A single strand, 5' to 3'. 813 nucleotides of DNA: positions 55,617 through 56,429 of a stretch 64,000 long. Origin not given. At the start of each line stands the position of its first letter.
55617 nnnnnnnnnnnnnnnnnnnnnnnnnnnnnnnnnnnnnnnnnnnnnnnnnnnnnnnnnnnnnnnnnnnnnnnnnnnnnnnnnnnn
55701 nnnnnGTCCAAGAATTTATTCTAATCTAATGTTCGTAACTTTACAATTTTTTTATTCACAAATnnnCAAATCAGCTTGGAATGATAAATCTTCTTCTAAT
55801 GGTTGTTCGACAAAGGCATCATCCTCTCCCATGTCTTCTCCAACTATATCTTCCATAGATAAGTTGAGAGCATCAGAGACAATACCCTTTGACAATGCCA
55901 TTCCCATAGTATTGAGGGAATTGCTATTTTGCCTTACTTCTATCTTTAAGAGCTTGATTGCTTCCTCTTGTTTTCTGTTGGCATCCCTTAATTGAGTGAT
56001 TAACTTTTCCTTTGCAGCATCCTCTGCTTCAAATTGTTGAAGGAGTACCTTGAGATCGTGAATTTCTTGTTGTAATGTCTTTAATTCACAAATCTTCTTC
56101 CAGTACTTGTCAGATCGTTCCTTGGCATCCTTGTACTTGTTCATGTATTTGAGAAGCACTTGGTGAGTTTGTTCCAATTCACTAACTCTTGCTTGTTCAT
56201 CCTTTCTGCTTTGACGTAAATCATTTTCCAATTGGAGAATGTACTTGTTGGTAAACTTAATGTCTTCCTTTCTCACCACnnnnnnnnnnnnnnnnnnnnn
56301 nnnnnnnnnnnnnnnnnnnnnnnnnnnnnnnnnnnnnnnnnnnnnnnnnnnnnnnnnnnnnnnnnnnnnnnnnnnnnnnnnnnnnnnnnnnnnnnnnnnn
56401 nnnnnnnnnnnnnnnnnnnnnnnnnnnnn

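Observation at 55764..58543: Unusually small BEACH protein (~850 aa) lacking WD40 repeats, with a 7-nt first exon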

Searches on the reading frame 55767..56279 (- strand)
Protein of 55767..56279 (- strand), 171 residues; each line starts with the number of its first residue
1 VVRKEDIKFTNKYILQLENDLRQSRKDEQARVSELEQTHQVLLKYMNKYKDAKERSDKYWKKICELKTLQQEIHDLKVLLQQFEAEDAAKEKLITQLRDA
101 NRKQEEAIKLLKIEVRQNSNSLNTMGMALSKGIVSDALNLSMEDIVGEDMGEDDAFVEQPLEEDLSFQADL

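Call 15: search_protein_families(library=pfam, proteins=[window:55767-56279:-], max_evalue=10)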
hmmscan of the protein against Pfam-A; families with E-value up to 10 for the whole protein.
seq(171 aa): 8 families
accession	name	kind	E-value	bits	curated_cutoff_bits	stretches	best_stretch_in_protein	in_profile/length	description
PF20194.3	DUF6557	-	0.022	15.7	27.8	1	39-110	11-84/144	Family of unknown function (DUF6557)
PF18121.7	TFA2_Winged_2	-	0.2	11.8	26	1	19-44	21-46/60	TFA2 Winged helix domain 2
PF10989.13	DUF2808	-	0.28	11.7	25.3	1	39-121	7-90/146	Protein of unknown function (DUF2808)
PF16046.10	FAM76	-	0.29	11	28.5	1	19-110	168-263/298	FAM76 protein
PF04000.20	Sas10_Utp3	-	0.87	10.6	30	1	66-122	1-52/87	Sas10/Utp3/C1D family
PF01519.22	DUF16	-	1.3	10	40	0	40-129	19-85/104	Protein of unknown function DUF16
PF07851.19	TMEM120A-B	-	1.3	8.6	29.8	1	32-114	4-88/324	TMEM120A/B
PF08702.15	Fib_alpha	-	9.9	6.8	29.9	1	67-137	31-101/143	Fibrinogen alpha/beta chain family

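Call 16: search_solved_structures(query=window:55767-56279:-, max_evalue=10)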
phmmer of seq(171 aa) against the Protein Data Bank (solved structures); distinct sequences matched with E-value up to 10: 9.
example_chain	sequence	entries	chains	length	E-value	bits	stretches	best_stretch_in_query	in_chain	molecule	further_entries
9gsx_W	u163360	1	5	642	0.53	13.8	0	47-86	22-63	Flagellar hook-associated protein 2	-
5w4d_A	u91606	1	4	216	0.68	13.5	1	73-119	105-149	P-granule scaffold protein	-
5w4a_A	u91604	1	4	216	0.69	13.5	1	73-119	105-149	P-granule scaffold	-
3fhf_A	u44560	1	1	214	0.87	13.2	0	53-104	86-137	N-glycosylase/DNA lyase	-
3knt_A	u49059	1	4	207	1.4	12.5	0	53-101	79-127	N-glycosylase/DNA lyase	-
9g0c_A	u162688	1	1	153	5.3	10.6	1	58-124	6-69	[F-actin]-monooxygenase MICAL1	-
9g0d_B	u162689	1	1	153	5.3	10.6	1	58-114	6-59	[F-actin]-monooxygenase MICAL1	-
5le0_B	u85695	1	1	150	7.3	10.2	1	59-108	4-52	Protein-methionine sulfoxide oxidase MICAL1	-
5lpn_B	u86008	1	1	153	8.6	9.9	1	58-108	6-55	Protein-methionine sulfoxide oxidase MICAL1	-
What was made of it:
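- The tail matches no Pfam family or solved structure at a significant level (calls 15, 16), so its partner is unknown.
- Tried and rejected: Pfam at E up to 10 and PDB sequence search gave nothing significant (calls 15, 16).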

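Call 28: search_protein_representatives(protein=window:55767-56255:-)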
Query: 163 residues. Proteins with E-value up to 0.001 (for the whole library): 11; up to 1e-10: 7; up to 1e-30: 0. The best 11 are listed.
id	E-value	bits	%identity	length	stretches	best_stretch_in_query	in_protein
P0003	8.9e-24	100.7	86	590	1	2-64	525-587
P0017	3.7e-23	98.7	61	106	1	65-143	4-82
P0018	6.2e-20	88.2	47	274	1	15-114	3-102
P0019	3.1e-19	86.0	44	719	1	1-118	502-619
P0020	7.8e-13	65.2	36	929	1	2-117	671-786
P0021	8.0e-12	62.0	43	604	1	1-108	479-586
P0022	8.7e-12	61.8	47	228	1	38-114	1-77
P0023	1.1e-09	55.0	27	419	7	27-56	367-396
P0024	9.9e-09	51.9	29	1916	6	88-136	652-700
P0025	1.7e-04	38.2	32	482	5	21-74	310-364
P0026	5.4e-04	36.6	32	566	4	72-124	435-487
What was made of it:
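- On BEACH proteins with a coiled-coil tail (subfamily proposed here): Tail hits have E 9e-24 to 9e-12 in an exhaustive search (call 28).
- An exhaustive phmmer search with the tail gave 11 hits (call 28).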

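Call 30: search_protein_families(library=pfam, proteins=[P0018, P0019, P0020, P0021, P0022, P0023, P0024], max_evalue=0.01)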
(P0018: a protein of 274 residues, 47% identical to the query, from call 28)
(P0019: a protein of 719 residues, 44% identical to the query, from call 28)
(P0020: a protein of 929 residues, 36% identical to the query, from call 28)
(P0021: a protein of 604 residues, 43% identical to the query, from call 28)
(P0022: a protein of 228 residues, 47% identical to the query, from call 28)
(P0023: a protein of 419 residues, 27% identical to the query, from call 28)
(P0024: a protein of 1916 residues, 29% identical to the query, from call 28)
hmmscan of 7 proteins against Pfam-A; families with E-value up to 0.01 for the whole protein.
P0018 (274 aa): 1 family
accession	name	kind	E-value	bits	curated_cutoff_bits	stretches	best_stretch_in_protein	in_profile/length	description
PF07989.16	Cnn_1N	-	0.0056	17.3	28.5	1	46-107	9-71/74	Centrosomin N-terminal motif 1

P0019 (719 aa): 3 families
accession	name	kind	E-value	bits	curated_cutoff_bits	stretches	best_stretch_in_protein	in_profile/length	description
PF02138.23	Beach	-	2.8e-55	188.1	26.8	2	161-334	89-276/276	Beige/BEACH domain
PF14844.12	PH_BEACH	-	1.2e-06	29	27.5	1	24-83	39-98/99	PH domain associated with Beige/BEACH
PF08283.16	Gemini_AL1_M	-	0.0025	18.3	24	1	248-301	48-100/107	Geminivirus rep protein central domain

P0020 (929 aa): 3 families
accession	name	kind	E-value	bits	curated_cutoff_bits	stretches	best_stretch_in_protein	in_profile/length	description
PF02138.23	Beach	-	7.9e-62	209.6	26.8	1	292-558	2-274/276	Beige/BEACH domain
PF14844.12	PH_BEACH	-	4.1e-10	40.2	27.5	1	199-276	8-98/99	PH domain associated with Beige/BEACH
PF25400.1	PH_FAN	-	1.1e-07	32.3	27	1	6-161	5-159/160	FAN protein N-terminal PH domain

P0021 (604 aa): 2 families
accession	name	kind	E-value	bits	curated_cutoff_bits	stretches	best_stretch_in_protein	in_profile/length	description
PF02138.23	Beach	-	1.2e-68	232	26.8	1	111-376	1-274/276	Beige/BEACH domain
PF14844.12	PH_BEACH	-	2.7e-11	43.9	27.5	1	42-96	44-98/99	PH domain associated with Beige/BEACH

P0022 (228 aa): 2 families
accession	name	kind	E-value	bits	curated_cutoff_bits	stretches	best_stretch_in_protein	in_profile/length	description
PF01166.23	TSC22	-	0.0026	18.3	30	0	21-43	16-38/57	TSC-22/dip/bun family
PF07989.16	Cnn_1N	-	0.0033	18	28.5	1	21-82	9-71/74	Centrosomin N-terminal motif 1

P0023 (419 aa): 20 families
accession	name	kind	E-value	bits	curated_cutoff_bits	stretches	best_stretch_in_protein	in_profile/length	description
PF13873.12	Myb_DNA-bind_5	-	4.9e-26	90.9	21.7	1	4-64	4-63/78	Myb/SANT-like DNA-binding domain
PF13837.12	Myb_DNA-bind_4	-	1.1e-11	45.4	27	0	9-59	8-52/89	Myb/SANT-like DNA-binding domain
PF13340.11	DUF4096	-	1.7e-11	44.6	34.3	0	38-73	3-41/76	Putative transposase of IS4/5 family (DUF4096)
PF08546.17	ApbA_C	-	4e-09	37.3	22.7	0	30-75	33-77/125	Ketopantoate reductase PanE/ApbA C terminal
PF08568.16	Kinetochor_Ybp2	-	5.5e-09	35.5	25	0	56-83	37-64/636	Uncharacterised protein family, YAP/Alf4/glomulin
PF02471.22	OspE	-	8.2e-08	32.9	25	0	60-111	15-65/107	Borrelia outer surface protein E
PF06854.16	Phage_Gp15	-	1.3e-07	32.3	23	0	61-83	121-143/170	Bacteriophage Gp15 protein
PF07807.16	RED_C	-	3e-07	31.3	27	0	34-60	83-109/112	RED-like protein C-terminal region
PF05209.18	MinC_N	-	4.4e-07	30.3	27.3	0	72-107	31-68/71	Septum formation inhibitor MinC, N-terminal domain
PF03960.21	ArsC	-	4.8e-07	30.4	24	0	8-25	40-57/79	ArsC family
PF25051.1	WHD_MCM8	-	5.4e-07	30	26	0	50-73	6-29/80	MCM8 winged helix domain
PF09382.16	RQC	-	7.6e-07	29.4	23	0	45-88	47-93/114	RQC domain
PF00104.35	Hormone_recep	-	3.6e-06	27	23.5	0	32-74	153-195/213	Ligand-binding domain of nuclear hormone receptor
PF10545.15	MADF_DNA_bdg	-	9.1e-06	26.4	22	0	32-65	20-52/84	Alcohol dehydrogenase transcription factor Myb/SANT-like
PF18253.6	HipN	-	1.4e-05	25.2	23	0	61-78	4-21/42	Hsp70-interacting protein N N-terminal domain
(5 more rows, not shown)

P0024 (1916 aa): 1 family
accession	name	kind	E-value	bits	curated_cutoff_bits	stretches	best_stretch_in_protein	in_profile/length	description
PF20442.3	BrxL_N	-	8.2e-09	36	28.2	0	625-673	39-87/132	BREX system Lon protease-like protein BrxL N-terminal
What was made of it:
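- The tail fragments P0018 and P0022 give weak hits to centrosomin motif 1 (E 0.003-0.006) (call 30).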

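Call 31: list_cluster_members(proteins=[P0019, P0020, P0021, P0018, P0022, P0017, P0001, P0003])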
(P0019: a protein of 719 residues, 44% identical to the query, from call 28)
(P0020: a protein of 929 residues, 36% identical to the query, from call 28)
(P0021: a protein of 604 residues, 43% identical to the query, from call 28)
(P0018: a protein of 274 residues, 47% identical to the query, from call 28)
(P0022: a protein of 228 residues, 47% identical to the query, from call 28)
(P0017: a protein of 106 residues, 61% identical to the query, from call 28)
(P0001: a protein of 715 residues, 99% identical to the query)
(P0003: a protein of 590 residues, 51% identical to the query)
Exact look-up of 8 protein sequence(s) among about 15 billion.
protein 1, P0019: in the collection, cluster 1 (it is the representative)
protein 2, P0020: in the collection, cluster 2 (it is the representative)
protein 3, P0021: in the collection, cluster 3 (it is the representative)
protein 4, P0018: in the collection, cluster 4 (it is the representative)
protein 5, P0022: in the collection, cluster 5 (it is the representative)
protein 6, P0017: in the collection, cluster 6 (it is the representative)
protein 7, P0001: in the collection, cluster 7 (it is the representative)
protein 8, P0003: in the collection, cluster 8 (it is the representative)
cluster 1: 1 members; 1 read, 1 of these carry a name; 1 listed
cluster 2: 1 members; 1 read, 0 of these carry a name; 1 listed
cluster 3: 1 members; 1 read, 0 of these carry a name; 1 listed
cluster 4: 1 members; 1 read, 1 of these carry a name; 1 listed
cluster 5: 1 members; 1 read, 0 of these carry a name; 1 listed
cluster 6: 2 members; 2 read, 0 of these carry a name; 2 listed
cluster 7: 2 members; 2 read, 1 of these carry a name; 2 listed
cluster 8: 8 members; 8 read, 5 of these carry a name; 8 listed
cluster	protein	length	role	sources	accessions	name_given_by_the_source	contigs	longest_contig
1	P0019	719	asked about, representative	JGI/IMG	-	hypothetical protein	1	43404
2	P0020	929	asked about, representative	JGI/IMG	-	-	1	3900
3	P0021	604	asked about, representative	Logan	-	-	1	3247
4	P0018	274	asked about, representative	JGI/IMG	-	hypothetical protein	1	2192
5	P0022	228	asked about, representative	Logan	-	-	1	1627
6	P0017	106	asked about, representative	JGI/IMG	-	-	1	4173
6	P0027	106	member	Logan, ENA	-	-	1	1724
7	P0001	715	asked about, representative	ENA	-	-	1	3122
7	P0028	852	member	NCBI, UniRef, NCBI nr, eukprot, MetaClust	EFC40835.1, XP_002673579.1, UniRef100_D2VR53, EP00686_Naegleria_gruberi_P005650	predicted protein [Naegleria gruberi] | Predicted protein n=1 Tax=Naegleria gruberi TaxID=5762 RepID=D2VR53_NAEGR | uncharacterized protein NAEGRDRAFT_71465 [Naegleria gruberi]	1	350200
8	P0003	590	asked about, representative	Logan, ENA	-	-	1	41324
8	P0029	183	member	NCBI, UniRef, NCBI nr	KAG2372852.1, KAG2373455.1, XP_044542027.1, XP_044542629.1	hypothetical protein C9374_012062 [Naegleria lovaniensis] | UBC core domain-containing protein n=1 Tax=Naegleria lovaniensis TaxID=51637 ... | uncharacterized protein C9374_013132 [Naegleria lovaniensis]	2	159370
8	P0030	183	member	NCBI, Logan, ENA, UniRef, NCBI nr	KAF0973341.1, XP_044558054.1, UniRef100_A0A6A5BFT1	hypothetical protein FDP41_008548 [Naegleria fowleri] | UBC core domain-containing protein n=1 Tax=Naegleria fowleri TaxID=5763 ... | uncharacterized protein FDP41_008548 [Naegleria fowleri]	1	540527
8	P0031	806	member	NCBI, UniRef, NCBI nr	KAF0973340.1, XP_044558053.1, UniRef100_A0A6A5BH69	hypothetical protein FDP41_008547 [Naegleria fowleri] | BEACH domain-containing protein n=1 Tax=Naegleria fowleri TaxID=5763 ... | uncharacterized protein FDP41_008547 [Naegleria fowleri]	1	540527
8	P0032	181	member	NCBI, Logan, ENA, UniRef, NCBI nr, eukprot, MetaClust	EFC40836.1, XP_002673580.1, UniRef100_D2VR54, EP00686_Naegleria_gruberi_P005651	predicted protein [Naegleria gruberi] | Predicted protein n=1 Tax=Naegleria gruberi TaxID=5762 RepID=D2VR54_NAEGR | uncharacterized protein NAEGRDRAFT_80939 [Naegleria gruberi]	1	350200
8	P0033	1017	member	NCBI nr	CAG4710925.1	unnamed protein product [Naegleria fowleri]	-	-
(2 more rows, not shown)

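Call 34: find_encoding_contigs(protein=P0019, flank=10000, max_places=2)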
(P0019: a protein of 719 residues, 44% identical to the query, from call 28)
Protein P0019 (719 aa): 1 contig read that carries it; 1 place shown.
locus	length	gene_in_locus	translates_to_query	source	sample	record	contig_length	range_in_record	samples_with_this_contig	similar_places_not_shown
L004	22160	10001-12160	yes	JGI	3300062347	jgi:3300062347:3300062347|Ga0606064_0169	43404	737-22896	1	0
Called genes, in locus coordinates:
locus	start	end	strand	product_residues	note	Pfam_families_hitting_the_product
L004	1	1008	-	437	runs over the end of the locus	PF00877:NLPC_P60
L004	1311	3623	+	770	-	PF03105:SPX, PF03124:EXS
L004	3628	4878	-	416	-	-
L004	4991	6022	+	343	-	-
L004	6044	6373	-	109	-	PF06127:Mpo1-like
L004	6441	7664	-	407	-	PF12146:Hydrolase_4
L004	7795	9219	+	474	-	-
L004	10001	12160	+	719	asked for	PF14844:PH_BEACH (weak), PF02138:Beach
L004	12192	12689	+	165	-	-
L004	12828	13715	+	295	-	-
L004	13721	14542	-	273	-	PF00415:RCC1 (faint), PF25390:WD40_RLD, PF13540:RCC1_2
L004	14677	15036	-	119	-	PF13540:RCC1_2 (faint), PF25390:WD40_RLD, PF00415:RCC1 (faint)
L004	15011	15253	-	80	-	-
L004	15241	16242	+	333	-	PF10494:Stk19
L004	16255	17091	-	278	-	PF03109:ABC1 (faint), PF00069:Pkinase, PF07714:PK_Tyr_Ser-Thr, PF14531:Kinase-like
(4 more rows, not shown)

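Call 37: find_homologous_proteins(query=A2, max_evalue=0.001)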
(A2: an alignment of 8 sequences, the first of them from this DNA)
Query A2 (8 sequences) (144 aa, profile of the alignment): 1 proteins with E <= 0.001 among 1898 candidates.
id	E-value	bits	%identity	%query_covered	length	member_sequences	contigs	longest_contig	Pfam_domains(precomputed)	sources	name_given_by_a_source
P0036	5.5e-18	83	80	53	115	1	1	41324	-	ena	-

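Call 39: find_homologous_proteins(query=A3, max_evalue=1e-10)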
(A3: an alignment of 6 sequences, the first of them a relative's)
Query A3 (6 sequences) (852 aa, profile of the alignment): 13 proteins with E <= 1e-10 among 8000 candidates.
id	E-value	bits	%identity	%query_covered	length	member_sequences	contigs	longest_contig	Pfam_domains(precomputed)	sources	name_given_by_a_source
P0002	0.0e+0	1296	55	100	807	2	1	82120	PF02138.24,PF25400.2,PF14844.13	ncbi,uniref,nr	ncbi:hypothetical protein C9374_013131 [Naegleria lovaniensis]|uniref:Uncharacterized protein n=1 Ta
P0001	0.0e+0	1039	99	84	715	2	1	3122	PF02138.24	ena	-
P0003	1.2e-273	928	51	75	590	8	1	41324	PF02138.24,PF14844.13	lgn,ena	-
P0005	1.3e-92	330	29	61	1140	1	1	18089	PF25168.2,PF24805.2,PF23411.2,PF24817.2,PF23393.3,PF02138.24,PF02893.27,PF14844.13,PF00400.39,PF23414.2,PF25178.1,PF23410.5,PF25174.2,PF24814.2,PF23381.2,PF25400.2,PF25173.2,PF25171.2,PF23754.2,PF25175.2,PF24796.2,PF01423.29,PF23409.2,PF25172.2,PF24782.3,PF25391.2,PF23869.2,PF24807.2,PF25047.1,PF237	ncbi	ncbi:hypothetical protein THRCLA_00703, partial [Thraustotheca clavata]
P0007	1.6e-76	276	31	39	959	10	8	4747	PF23775.2,PF24814.2,PF23381.2,PF25173.2,PF25171.2,PF23726.2,PF25175.2,PF24817.2,PF24796.2,PF02138.24,PF25172.2,PF24807.2,PF25047.1,PF23414.2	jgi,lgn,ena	-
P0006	1.5e-72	263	42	23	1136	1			PF02138.24,PF25174.2,PF25400.2,PF24807.2,PF00400.39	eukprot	eukprot:TRINITY_DN3995_c0_g1_i1.p1 TRINITY_DN3995_c0_g1~~TRINITY_DN3995_c0_g1_i1.p1 ORF type:complet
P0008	6.9e-71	258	32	41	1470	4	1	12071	PF25174.2,PF24814.2,PF23381.2,PF25173.2,PF25175.2,PF15787.12,PF02138.24,PF20426.5,PF25391.2,PF24807.2,PF25047.1,PF14844.13,PF00400.39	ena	-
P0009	8.9e-70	254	38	28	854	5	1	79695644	PF16057.11,PF25168.2,PF25174.2,PF24814.2,PF24805.2,PF23381.2,PF25173.2,PF25175.2,PF24817.2,PF24796.2,PF02138.24,PF25172.2,PF20426.5,PF24807.2,PF25047.1,PF14844.13,PF00400.39,PF23414.2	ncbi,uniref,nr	ncbi:unnamed protein product [Bemisia tabaci]|uniref:Uncharacterized protein n=1 Tax=Bemisia tabaci 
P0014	1.6e-63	233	33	30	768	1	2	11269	PF02138.24,PF25174.2,PF24814.2,PF23381.2,PF20426.5,PF25173.2,PF25175.2,PF24817.2,PF14844.13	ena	-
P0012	2.8e-63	233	26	60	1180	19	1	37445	PF02138.24,PF25400.2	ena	-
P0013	2.5e-46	177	39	24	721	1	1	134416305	PF25168.2,PF25174.2,PF24814.2,PF24105.2,PF24805.2,PF23381.2,PF25173.2,PF25175.2,PF24817.2,PF24796.2,PF02138.24,PF25172.2,PF20426.5,PF24807.2,PF25047.1,PF00400.39,PF23414.2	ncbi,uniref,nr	ncbi:hypothetical protein L1987_03321 [Smallanthus sonchifolius]|uniref:Uncharacterized protein n=1 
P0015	9.0e-37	145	37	18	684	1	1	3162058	PF16057.11,PF02138.24,PF20426.5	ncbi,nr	ncbi:hypothetical protein FOCC_FOCC002203 [Frankliniella occidentalis]|nr:hypothetical protein FOCC_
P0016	3.9e-28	116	35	25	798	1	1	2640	PF02138.24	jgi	jgi:hypothetical protein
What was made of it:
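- Tried and rejected: Two word-indexed searches, one with the tail profile and one with the full-length profile, returned only Naegleria proteins and ordinary BEACH proteins (calls 37, 39).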

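Call 52: predict_structure(alignment_id=A3)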
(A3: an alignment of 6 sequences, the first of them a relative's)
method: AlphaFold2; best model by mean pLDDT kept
length: 852 residues; sequences in the alignment: 6
mean_pLDDT: 47.2   pTM: 0.28
mean pLDDT of the five models: 47.2, 47.1, 44.2, 42.0, 40.6
residues with pLDDT >= 90: 0; 70-90: 151; 50-70: 188; < 50: 513
segments of 3 or more residues with pLDDT < 50: 1-130, 159-163, 187-189, 208-215, 231-235, 288-296, 306-537, 569-572, 625-666, 668-688, 807-852
pLDDT, mean of each block of 10 residues (from residue 1): 26 26 29 37 33 22 26 29 28 34 31 36 42 51 66 55 55 78 59 76 65 52 67 55 61 80 73 58 57 47 47 30 27 29 28 31 28 31 32 30 35 40 37 32 35 41 32 30 30 28 27 29 36 48 67 74 59 57 70 68 67 64 47 30 27 26 32 27 40 72 77 73 67 65 68 78 82 83 80 71 52 33 29 35 38 36
secondary structure, 60 per line:
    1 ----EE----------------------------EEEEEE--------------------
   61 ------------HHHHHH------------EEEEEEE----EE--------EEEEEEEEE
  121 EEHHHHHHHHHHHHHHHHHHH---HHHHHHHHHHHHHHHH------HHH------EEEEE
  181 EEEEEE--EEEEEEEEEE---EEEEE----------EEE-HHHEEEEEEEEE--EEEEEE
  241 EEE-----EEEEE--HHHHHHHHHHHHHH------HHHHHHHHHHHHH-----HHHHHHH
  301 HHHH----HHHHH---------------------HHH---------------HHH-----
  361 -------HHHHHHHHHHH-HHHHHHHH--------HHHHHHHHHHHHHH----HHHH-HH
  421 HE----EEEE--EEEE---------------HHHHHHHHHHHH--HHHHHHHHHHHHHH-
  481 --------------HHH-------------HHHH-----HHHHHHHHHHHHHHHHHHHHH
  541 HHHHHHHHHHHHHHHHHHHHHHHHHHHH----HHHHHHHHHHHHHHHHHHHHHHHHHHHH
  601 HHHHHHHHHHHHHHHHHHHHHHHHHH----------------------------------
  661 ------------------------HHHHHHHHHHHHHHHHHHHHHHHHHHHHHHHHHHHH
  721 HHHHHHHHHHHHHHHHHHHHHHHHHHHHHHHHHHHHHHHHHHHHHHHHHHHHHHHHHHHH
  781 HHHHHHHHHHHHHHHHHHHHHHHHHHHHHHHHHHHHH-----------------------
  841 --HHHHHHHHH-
elements in order (helices of 4 or more, strands of 3 or more residues): E35-40 H73-78 E91-97 E112-122 H123-141 H145-160 E176-186 E189-198 E202-206 E217-219 E224-232 E235-243 E249-253 H256-269 H276-288 H294-304 H309-313 H368-378 H380-387 H396-409 H414-417 E427-430 E433-436 H452-463 H466-479 H511-514 H520-568 H573-626 H685-817 H843-851

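Call 54: find_encoding_contigs(protein=P0021, flank=4000, max_places=3)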
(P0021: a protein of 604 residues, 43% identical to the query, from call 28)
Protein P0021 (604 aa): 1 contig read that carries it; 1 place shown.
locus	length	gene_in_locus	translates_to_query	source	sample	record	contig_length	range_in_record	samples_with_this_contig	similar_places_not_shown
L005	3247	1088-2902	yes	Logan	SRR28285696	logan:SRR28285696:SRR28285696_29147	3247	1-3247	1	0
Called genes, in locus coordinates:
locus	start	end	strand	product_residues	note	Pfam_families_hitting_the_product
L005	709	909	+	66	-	-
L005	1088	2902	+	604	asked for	PF14844:PH_BEACH, PF02138:Beach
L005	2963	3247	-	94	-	?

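Call 55: find_encoding_contigs(protein=P0020, flank=4000, max_places=3)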
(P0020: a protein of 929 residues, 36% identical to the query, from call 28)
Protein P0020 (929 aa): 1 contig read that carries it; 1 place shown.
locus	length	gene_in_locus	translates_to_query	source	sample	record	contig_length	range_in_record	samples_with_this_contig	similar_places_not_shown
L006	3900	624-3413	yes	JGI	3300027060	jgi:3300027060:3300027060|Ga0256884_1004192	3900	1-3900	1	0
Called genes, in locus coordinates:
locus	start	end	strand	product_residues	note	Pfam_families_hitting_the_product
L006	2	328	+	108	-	?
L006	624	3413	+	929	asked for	PF25400:PH_FAN, PF14844:PH_BEACH, PF02138:Beach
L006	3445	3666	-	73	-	-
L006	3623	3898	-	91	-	?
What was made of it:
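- In those contigs the next called gene starts within about 30-60 bp (calls 34, 54, 55). Three distant homologues also end after the tail (calls 34, 54, 55).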
